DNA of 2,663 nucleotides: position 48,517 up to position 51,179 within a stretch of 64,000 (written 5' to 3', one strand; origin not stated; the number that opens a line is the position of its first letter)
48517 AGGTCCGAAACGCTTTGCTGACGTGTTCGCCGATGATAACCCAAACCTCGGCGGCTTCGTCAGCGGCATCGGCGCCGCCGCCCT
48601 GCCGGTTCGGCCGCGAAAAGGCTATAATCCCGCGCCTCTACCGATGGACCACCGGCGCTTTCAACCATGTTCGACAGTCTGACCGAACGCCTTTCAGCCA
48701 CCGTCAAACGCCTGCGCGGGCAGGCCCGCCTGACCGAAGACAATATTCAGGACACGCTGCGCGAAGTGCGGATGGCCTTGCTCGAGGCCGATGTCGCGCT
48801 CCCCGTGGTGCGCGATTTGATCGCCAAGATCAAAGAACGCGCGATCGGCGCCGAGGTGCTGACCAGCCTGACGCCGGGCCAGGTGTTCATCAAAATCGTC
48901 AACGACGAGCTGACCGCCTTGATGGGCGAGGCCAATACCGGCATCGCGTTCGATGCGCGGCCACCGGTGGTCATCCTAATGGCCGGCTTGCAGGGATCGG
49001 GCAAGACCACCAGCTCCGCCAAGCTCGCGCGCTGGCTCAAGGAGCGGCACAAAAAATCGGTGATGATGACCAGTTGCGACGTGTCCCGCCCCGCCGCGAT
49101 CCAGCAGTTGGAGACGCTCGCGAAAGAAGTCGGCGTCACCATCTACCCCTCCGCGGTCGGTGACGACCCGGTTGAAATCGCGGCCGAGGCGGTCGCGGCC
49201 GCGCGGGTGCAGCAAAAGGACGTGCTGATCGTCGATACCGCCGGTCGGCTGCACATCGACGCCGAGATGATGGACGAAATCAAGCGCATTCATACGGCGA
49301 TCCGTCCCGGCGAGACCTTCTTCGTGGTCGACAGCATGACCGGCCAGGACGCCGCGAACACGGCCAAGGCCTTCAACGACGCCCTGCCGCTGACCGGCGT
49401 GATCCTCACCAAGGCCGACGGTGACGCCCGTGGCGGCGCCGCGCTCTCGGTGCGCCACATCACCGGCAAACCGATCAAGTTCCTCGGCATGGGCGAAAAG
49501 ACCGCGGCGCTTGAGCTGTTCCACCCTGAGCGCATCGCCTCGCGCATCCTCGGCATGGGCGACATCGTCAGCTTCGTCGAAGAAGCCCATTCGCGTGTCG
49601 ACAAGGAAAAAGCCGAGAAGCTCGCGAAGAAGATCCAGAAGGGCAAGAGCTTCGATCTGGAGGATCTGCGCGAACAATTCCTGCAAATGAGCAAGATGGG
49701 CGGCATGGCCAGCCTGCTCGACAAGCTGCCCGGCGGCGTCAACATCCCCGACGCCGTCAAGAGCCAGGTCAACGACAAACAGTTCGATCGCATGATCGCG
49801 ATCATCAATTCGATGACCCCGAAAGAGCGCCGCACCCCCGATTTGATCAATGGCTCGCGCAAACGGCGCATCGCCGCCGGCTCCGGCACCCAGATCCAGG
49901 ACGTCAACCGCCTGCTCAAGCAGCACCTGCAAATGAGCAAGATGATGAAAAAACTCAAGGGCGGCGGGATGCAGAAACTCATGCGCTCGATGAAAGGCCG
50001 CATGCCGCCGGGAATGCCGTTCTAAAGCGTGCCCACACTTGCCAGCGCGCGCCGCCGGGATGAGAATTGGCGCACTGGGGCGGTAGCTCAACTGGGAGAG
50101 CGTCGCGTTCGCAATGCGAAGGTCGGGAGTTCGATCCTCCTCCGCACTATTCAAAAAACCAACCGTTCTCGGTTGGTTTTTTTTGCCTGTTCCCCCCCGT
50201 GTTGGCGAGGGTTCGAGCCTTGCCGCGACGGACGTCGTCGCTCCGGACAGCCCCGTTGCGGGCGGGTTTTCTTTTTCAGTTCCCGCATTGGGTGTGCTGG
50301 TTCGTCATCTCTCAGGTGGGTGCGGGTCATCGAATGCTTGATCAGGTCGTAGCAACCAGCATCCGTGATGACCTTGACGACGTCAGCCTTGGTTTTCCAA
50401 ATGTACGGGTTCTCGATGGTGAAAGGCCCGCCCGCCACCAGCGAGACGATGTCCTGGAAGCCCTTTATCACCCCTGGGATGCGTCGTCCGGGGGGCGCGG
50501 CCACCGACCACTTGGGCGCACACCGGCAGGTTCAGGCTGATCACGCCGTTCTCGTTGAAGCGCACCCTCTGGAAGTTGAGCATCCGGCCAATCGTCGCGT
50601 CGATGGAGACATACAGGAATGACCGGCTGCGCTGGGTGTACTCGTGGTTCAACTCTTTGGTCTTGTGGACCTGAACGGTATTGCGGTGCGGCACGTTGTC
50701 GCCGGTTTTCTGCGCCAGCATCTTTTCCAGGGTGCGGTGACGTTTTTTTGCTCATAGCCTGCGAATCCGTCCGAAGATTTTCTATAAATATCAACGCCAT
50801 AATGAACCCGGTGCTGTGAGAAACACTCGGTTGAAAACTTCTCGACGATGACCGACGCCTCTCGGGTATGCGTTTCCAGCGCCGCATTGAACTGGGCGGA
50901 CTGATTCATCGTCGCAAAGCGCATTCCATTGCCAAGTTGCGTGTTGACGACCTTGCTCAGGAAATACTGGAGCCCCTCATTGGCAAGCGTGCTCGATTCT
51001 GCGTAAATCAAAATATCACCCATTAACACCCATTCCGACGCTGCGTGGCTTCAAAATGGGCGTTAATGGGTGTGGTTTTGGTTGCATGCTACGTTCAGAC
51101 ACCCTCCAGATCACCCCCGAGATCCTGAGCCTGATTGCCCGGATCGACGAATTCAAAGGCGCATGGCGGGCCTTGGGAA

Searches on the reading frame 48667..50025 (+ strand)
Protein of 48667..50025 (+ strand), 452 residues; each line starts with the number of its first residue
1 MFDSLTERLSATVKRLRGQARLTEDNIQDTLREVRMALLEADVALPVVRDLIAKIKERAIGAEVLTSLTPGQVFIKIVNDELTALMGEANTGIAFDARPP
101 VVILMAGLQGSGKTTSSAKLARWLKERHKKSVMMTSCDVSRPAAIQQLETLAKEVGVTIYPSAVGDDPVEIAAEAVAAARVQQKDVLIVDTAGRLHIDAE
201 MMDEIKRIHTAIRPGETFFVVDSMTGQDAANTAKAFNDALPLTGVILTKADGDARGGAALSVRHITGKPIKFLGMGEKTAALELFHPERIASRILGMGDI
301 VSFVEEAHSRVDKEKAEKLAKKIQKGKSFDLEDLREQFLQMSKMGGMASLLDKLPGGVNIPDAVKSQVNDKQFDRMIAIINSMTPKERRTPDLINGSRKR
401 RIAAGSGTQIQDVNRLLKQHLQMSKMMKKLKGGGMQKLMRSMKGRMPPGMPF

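Call 14: search_protein_families(library=pfam, proteins=[window:48667-50025:+], max_evalue=0.001)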
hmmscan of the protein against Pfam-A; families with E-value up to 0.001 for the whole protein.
window:48667-50025:+ (452 aa): 8 families
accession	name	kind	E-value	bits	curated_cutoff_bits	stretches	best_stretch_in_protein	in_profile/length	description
PF00448.28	SRP54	-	4.6e-73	245.5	22.7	1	100-296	1-196/196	SRP54-type protein, GTPase domain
PF02978.25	SRP_SPB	-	1.5e-34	118.7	27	1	328-427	1-91/91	Signal peptide binding domain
PF02881.24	SRP54_N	-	2.4e-21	76.1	22.4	1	5-82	1-75/75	SRP54-type protein, helical bundle domain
PF13401.12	AAA_22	-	1.5e-08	35.4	27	1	103-210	8-109/130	AAA domain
PF01656.29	CbiA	-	7.3e-07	29.6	25.4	1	110-256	9-89/125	CobQ/CobB/MinD/ParA nucleotide binding domain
PF06414.18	Zeta_toxin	-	1.9e-05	24.7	22.3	1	98-191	14-103/199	Zeta toxin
PF13245.12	AAA_19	-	0.00042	20.9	25.1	1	98-197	10-104/134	AAA domain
PF09439.16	SRPRB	-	0.00092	19.1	25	0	172-236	34-96/178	Signal recognition particle receptor beta subunit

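Call 18: find_related_loci(query=window:48667-50025:+, collection=genome_contigs, flank=10000)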
Query window:48667-50025:+ (452 aa) in genome_contigs; peptide patterns used: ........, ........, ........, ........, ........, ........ (x = any residue, [..] = any of these).
599 stretches matched a pattern (row limit reached: there are more); 591 encode a relative of the query (tblastn E <= 1e-3); the best 80 are kept; 80 distinct loci.
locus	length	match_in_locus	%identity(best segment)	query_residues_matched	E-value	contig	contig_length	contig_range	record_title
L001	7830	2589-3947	76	1-452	0e+0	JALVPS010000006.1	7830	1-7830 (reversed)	MAG: Gammaproteobacteria bacterium isolate A3_metabat1_scaf2bin.186 A3_NODE_10447_length_7830_cov_5.264962, whole genome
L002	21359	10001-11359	74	1-452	0e+0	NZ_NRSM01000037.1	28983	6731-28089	Ectothiorhodospira shaposhnikovii strain DSM 243 scaffold0037, whole genome shotgun sequence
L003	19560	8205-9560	87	1-452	0e+0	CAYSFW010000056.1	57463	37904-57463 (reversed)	MAG TPA_asm: uncultured Thiotrichales bacterium isolate binchicken_co23_231 genome assembly, contig: k141_971307, whole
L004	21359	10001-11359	72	1-452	0e+0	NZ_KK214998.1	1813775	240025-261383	Ectothiorhodospira haloalkaliphila ATCC 51935 EcthaDRAFT_EHB.4, whole genome shotgun sequence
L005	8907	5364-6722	76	1-452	0e+0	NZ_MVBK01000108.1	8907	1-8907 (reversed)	Thioalkalivibrio denitrificans strain ALJD Ga0073317_1108, whole genome shotgun sequence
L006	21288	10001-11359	72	1-452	0e+0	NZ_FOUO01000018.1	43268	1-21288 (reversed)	Ectothiorhodospira mobilis strain DSM 4180, whole genome shotgun sequence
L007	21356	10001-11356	70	1-452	0e+0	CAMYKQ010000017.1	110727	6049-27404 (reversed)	MAG: uncultured Gammaproteobacteria bacterium isolate Biocath_Gamma_008 genome assembly, contig: k127_9986, whole genome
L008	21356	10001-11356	70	1-452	0e+0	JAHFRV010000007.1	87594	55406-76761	MAG: Gammaproteobacteria bacterium isolate nzgw582 NODE_57_length_87595_cov_4.548174, whole genome shotgun sequence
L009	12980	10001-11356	68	1-452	0e+0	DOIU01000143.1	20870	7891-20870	MAG TPA_asm: Gammaproteobacteria bacterium isolate UBA7957 contig_2744, whole genome shotgun sequence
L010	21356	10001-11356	70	1-452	0e+0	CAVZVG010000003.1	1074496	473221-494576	MAG: uncultured Gammaproteobacteria bacterium isolate MFD02416.bin.1.7 genome assembly, contig: contig_21381, whole geno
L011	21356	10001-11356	69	1-452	0e+0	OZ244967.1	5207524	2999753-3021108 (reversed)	MAG: Granulosicoccaceae bacterium isolate 69fe04f5-5af2-44a6-ae30-c983e8064af8 genome assembly, chromosome: 1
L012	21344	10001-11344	69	1-446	0e+0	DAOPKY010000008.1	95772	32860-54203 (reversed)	MAG TPA_asm: Thiolinea sp. isolate AMR_MDS_3239 NODE_184_length_95772_cov_11.433194, whole genome shotgun sequence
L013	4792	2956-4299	70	1-447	0e+0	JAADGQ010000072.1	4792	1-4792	MAG: Gammaproteobacteria bacterium isolate M_MetaBat.125 contig-127_30978, whole genome shotgun sequence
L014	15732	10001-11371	69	1-452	0e+0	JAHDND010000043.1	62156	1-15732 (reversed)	MAG: Candidatus Thiosymbion sp. isolate R3-B40 k141_18806, whole genome shotgun sequence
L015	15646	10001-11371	68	1-452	0e+0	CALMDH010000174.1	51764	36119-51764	MAG TPA_asm: uncultured Gammaproteobacteria bacterium isolate SRR8859111_bin.159_CONCOCT_v1.1_MAG genome assembly, conti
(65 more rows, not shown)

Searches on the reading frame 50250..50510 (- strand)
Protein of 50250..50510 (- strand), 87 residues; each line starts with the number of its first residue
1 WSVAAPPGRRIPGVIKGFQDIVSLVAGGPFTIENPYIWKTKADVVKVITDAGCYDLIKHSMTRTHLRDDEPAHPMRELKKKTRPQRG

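Call 49: search_protein_families(library=pfam, proteins=[window:50250-50510:-], max_evalue=1)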
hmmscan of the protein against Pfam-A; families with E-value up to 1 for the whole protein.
seq(87 aa): 1 family
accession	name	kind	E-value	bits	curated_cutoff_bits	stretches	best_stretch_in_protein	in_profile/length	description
PF06508.19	QueC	-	0.11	12.4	22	1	14-56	135-175/210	Queuosine biosynthesis protein QueC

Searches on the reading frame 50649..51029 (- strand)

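Call 23: search_protein_families(library=pfam, proteins=[window:50649-51029:-], max_evalue=0.1)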
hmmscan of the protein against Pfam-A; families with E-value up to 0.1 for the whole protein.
window:50649-51029:- (126 aa): 1 family
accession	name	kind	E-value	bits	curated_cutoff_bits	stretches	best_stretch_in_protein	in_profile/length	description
PF16487.10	ArgoMid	-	0.087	13.5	27.5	0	6-50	25-69/83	Mid domain of argonaute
